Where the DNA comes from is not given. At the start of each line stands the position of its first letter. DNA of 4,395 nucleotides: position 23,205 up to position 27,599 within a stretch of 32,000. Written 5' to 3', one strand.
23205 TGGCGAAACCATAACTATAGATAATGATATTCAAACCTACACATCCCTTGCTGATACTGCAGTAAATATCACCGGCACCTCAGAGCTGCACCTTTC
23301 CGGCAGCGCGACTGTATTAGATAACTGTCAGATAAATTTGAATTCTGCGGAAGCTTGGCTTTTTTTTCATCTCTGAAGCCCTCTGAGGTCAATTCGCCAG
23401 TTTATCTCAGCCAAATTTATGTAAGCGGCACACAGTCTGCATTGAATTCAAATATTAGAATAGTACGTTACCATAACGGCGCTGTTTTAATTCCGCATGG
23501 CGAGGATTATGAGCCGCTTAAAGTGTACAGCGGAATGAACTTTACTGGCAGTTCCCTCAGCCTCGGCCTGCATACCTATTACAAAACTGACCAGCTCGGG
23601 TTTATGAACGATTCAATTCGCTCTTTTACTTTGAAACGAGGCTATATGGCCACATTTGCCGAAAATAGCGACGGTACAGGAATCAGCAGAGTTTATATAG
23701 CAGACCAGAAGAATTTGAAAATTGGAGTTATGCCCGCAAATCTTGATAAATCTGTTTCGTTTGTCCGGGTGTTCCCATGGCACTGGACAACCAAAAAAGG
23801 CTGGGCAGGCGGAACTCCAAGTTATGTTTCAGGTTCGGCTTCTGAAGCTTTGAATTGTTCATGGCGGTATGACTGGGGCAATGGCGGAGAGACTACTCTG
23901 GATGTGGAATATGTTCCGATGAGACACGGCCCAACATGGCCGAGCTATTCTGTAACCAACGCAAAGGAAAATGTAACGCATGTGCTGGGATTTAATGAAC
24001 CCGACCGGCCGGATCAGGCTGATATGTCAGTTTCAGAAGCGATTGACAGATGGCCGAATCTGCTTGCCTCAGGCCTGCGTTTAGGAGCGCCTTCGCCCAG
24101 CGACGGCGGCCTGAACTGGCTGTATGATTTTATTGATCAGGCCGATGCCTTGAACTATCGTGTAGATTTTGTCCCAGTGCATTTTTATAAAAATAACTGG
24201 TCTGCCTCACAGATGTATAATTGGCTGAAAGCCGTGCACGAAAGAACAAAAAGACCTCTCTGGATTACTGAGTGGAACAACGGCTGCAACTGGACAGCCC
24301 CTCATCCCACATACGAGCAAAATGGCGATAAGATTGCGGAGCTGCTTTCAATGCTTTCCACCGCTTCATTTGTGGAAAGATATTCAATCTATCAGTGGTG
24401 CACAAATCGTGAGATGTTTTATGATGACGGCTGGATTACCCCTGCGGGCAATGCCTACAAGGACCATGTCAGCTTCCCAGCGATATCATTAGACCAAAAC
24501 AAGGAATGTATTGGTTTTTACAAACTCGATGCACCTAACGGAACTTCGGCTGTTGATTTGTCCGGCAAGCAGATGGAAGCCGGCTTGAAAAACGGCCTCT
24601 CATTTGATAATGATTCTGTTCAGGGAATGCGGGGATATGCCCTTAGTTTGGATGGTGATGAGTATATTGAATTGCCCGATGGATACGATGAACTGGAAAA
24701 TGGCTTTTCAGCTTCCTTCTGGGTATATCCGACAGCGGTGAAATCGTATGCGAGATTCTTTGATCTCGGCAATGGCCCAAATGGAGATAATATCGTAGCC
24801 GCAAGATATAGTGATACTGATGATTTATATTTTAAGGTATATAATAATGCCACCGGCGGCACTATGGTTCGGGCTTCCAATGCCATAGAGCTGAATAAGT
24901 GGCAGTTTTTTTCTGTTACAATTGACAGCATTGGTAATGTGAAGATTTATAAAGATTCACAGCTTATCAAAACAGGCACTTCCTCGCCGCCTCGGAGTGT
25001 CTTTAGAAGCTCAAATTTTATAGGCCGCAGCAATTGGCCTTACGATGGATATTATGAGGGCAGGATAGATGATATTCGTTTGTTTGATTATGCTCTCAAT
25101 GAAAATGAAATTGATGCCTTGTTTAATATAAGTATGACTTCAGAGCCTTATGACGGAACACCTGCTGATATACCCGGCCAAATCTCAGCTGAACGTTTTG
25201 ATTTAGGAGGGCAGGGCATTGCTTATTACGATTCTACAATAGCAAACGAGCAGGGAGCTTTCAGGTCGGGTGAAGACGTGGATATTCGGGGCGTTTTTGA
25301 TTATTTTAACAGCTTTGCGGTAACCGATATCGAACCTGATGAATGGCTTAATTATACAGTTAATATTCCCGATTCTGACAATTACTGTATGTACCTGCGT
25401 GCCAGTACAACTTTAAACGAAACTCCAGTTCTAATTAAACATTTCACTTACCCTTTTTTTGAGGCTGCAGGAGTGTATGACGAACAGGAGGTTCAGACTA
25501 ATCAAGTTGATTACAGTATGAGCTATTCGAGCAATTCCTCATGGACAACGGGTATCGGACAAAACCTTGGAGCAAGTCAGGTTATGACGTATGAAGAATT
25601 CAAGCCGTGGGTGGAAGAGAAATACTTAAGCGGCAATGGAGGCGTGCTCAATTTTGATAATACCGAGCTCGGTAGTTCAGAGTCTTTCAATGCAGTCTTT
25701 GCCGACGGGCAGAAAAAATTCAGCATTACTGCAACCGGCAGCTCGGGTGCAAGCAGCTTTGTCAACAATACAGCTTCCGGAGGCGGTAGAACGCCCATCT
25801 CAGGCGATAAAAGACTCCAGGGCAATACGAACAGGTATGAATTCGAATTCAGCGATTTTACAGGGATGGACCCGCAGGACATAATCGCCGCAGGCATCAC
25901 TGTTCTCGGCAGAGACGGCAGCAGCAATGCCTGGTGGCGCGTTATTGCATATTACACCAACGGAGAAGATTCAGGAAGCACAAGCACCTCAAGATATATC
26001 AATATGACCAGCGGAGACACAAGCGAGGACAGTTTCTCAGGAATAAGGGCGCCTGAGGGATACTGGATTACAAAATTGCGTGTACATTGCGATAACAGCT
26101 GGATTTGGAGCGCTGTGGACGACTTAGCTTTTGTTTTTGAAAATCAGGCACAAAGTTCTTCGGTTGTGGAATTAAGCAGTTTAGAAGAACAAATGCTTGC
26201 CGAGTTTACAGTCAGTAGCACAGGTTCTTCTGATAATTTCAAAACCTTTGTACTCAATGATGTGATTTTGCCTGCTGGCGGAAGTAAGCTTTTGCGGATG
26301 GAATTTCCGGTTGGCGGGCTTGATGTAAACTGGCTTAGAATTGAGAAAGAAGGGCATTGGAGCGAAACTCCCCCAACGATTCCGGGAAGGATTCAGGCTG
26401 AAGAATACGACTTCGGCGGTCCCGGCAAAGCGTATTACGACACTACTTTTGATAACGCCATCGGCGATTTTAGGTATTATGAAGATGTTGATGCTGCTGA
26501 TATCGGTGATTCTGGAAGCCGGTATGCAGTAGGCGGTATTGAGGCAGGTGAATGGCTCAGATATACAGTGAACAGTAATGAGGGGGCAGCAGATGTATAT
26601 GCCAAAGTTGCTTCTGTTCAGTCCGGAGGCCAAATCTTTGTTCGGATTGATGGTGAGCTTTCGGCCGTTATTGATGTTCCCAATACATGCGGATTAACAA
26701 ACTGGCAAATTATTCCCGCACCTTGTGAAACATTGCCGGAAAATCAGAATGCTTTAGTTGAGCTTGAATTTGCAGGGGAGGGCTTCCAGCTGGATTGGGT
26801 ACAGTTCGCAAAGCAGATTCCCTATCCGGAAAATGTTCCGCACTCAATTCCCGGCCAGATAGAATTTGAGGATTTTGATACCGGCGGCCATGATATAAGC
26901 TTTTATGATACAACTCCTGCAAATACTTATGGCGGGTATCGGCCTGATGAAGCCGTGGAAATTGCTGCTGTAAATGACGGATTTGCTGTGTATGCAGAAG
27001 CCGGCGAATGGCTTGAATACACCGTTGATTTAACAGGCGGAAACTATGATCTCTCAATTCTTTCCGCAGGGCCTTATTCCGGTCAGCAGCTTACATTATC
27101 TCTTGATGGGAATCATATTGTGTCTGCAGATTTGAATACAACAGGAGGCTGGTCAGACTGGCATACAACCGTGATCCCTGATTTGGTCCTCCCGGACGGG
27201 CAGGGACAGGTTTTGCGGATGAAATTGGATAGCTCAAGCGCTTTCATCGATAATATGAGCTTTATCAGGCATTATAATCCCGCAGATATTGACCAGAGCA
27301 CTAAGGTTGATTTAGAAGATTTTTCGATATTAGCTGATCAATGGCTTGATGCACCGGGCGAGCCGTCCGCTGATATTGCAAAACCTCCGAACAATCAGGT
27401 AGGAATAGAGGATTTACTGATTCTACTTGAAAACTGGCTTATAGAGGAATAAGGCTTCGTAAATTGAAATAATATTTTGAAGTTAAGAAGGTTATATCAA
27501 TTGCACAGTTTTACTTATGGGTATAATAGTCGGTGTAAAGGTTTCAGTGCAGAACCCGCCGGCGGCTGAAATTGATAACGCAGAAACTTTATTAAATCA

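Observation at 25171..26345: The module is inserted inside a CBM6 domain (split CBM6, nested-domain architecture)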

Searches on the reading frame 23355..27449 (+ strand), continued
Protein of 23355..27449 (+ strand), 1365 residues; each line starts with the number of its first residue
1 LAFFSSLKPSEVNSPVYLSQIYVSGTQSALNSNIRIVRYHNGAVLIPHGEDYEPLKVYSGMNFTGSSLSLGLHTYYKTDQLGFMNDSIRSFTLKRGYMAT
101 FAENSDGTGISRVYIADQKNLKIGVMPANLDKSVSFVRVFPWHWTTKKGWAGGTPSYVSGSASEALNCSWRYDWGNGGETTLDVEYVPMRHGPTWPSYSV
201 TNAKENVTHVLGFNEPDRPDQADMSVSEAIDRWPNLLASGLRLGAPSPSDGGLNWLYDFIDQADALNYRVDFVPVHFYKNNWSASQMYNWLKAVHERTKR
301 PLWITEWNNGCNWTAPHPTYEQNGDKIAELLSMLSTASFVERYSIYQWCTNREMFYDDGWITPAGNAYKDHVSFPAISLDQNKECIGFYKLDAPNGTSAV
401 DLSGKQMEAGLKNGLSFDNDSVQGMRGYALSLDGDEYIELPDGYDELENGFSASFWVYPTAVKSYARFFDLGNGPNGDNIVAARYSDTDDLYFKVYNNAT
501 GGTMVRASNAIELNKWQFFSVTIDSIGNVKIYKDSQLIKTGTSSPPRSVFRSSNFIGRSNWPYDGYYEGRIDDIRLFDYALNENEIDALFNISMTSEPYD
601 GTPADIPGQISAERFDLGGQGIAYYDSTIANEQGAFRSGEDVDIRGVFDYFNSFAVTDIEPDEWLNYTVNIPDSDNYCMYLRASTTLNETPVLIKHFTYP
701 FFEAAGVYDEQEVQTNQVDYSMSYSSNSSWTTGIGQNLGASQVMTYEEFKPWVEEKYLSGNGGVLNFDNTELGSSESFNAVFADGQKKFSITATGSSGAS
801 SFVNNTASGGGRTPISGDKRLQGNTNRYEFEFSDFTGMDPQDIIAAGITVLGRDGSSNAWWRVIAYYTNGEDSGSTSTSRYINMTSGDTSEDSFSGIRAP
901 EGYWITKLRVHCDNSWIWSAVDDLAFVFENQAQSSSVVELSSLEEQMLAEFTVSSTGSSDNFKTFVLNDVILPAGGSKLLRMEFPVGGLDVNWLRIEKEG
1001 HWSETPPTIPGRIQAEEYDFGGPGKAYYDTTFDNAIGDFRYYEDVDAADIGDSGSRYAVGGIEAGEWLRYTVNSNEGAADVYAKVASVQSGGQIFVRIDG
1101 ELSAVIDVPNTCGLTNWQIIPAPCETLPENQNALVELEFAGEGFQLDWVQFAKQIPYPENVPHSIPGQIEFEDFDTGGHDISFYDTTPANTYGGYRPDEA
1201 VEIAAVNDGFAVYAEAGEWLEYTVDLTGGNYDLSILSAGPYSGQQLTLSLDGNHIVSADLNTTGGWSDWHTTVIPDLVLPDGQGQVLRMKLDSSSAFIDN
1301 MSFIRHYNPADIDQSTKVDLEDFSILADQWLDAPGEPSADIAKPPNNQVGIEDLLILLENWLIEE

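Call 20: search_protein_families(library=pfam, proteins=[P0044, P0061], max_evalue=0.001)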
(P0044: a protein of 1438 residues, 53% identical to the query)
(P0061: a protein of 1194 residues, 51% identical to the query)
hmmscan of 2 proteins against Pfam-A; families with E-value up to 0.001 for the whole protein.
P0044 (1438 aa): 2 families
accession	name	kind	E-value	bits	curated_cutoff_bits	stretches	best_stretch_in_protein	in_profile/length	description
PF11790.14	Glyco_hydro_cc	-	2.4e-36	125.9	21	1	241-445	17-237/237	Glycosyl hydrolase catalytic core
PF12951.13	PATR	-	1.2e-06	28.9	27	2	1189-1215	4-30/30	Passenger-associated-transport-repeat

P0061 (1194 aa): 3 families
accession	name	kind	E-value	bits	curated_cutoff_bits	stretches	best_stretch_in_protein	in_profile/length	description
PF11790.14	Glyco_hydro_cc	-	7.2e-37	127.6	21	1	238-445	14-237/237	Glycosyl hydrolase catalytic core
PF12951.13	PATR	-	1.8e-06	28.3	27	1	950-976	4-30/30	Passenger-associated-transport-repeat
PF04519.19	Bactofilin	-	0.00028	21.5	27.9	0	873-953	11-91/98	Polymer-forming cytoskeletal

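Call 26: find_encoding_contigs(protein=P0017, flank=10000, max_places=3)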
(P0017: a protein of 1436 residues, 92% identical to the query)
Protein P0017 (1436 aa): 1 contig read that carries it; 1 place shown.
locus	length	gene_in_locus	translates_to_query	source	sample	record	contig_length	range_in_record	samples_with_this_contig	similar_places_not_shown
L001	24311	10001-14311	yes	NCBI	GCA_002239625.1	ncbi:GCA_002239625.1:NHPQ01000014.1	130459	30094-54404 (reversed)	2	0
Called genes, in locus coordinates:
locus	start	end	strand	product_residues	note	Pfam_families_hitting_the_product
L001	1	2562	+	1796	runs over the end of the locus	PF20148:DUF6531 (faint), PF25023:TEN_YD-shell, PF05593:RHS_repeat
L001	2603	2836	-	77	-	-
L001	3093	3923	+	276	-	-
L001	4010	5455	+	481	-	PF00884:Sulfatase, PF01663:Phosphodiest, PF16347:SGSH_C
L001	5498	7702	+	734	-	PF07679:I-set, PF13927:Ig_3, PF13385:Laminin_G_3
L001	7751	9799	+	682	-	PF07679:I-set, PF13927:Ig_3, PF13385:Laminin_G_3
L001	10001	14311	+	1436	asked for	PF11790:Glyco_hydro_cc, PF13385:Laminin_G_3, PF03422:CBM_6, PF18099:CBM_35_2, PF03422:CBM_6 (weak), PF18099:CBM_35_2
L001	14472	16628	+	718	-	PF17678:Glyco_hydro_92N, PF07971:Glyco_hydro_92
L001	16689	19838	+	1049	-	PF02837:Glyco_hydro_2_N, PF22666:Glyco_hydro_2_N2, PF00703:Glyco_hydro_2, PF02836:Glyco_hydro_2_C, PF02929:Bgal_small_N (faint)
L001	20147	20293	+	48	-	-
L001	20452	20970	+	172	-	PF04542:Sigma70_r2, PF07638:Sigma70_ECF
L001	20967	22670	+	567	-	PF04773:FecR (weak)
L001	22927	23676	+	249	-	PF07589:PEP_exosort_dom (faint)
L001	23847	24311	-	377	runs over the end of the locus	PF13377:Peripla_BP_3, PF12833:HTH_18, PF00165:HTH_AraC (weak)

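Call 27: find_encoding_contigs(protein=P0018, flank=10000, max_places=3)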
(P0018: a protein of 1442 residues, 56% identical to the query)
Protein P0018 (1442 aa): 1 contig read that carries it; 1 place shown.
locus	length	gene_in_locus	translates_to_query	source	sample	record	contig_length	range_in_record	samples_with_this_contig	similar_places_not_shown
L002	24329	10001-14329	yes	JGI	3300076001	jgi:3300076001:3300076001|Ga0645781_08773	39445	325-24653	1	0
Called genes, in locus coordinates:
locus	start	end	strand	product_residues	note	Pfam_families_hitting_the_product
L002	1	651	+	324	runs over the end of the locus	?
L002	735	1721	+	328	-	PF04616:Glyco_hydro_43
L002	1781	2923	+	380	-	PF00331:Glyco_hydro_10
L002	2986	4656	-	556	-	PF04773:FecR (faint), PF08305:NPCBM (weak)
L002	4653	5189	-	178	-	PF04542:Sigma70_r2, PF08281:Sigma70_r4_2, PF04545:Sigma70_r4 (faint)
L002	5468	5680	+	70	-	-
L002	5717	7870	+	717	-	PF13927:Ig_3 (faint), PF13385:Laminin_G_3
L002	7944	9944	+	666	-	PF13927:Ig_3 (weak), PF13385:Laminin_G_3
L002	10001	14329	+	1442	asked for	PF11790:Glyco_hydro_cc, PF13385:Laminin_G_3, PF03422:CBM_6, PF18099:CBM_35_2, PF03422:CBM_6, PF18099:CBM_35_2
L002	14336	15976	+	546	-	PF10518:TAT_signal (faint), PF11790:Glyco_hydro_cc, PF00884:Sulfatase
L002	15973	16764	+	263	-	PF00884:Sulfatase, PF16347:SGSH_C (faint)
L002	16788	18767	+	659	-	PF00884:Sulfatase, PF16347:SGSH_C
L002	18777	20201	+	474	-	-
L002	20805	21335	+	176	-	PF04542:Sigma70_r2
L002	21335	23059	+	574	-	PF04773:FecR, PF08305:NPCBM (weak)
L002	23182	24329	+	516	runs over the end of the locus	PF22058:X25_BaPul_like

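Call 31: search_protein_families(library=ncbifam, proteins=[window:23355-27449:+], max_evalue=0.01)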
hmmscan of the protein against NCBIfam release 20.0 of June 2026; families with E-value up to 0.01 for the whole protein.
window:23355-27449:+ (1365 aa): 0 families

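Call 80: find_encoding_contigs(protein=P0020, flank=10000, max_places=2)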
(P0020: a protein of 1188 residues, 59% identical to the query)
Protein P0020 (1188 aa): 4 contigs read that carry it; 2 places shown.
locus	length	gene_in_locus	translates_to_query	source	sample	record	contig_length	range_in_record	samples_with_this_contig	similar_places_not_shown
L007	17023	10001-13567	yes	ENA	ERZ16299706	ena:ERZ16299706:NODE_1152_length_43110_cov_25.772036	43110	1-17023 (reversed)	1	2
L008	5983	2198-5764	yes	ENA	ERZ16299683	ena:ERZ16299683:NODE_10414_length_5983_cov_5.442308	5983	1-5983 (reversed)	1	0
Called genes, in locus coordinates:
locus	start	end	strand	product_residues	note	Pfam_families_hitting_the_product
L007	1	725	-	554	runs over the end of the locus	PF08305:NPCBM (weak)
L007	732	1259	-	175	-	PF04542:Sigma70_r2, PF13384:HTH_23 (faint), PF08281:Sigma70_r4_2, PF04545:Sigma70_r4 (weak)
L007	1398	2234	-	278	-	PF07963:N_methyl, PF07596:SBP_bac_10 (faint)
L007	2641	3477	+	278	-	-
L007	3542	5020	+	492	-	PF00884:Sulfatase, PF01663:Phosphodiest (faint), PF16347:SGSH_C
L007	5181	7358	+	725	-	PF07686:V-set (faint), PF13895:Ig_2 (weak), PF13927:Ig_3 (weak), PF13385:Laminin_G_3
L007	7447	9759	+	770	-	PF13927:Ig_3 (weak), PF13385:Laminin_G_3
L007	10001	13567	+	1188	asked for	PF11790:Glyco_hydro_cc, PF13385:Laminin_G_3, PF03422:CBM_6, PF18099:CBM_35_2, PF03422:CBM_6, PF18099:CBM_35_2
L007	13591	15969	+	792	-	-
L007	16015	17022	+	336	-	?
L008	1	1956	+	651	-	?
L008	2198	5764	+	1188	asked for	PF11790:Glyco_hydro_cc, PF13385:Laminin_G_3, PF03422:CBM_6, PF18099:CBM_35_2, PF03422:CBM_6, PF18099:CBM_35_2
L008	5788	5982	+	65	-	?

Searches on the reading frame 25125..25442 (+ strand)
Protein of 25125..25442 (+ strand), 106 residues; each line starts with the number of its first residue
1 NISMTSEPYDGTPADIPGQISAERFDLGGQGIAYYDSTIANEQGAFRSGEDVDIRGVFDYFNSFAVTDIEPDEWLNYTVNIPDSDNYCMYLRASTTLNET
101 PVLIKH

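Call 6: search_protein_families(library=pfam, proteins=[window:25125-25442:+], max_evalue=10)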
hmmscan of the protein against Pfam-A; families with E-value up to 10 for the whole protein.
seq(106 aa): 1 family
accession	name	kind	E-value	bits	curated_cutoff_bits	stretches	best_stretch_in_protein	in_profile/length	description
PF03422.21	CBM_6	-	0.13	13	28.9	1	46-98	5-58/125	Carbohydrate binding module (family 6)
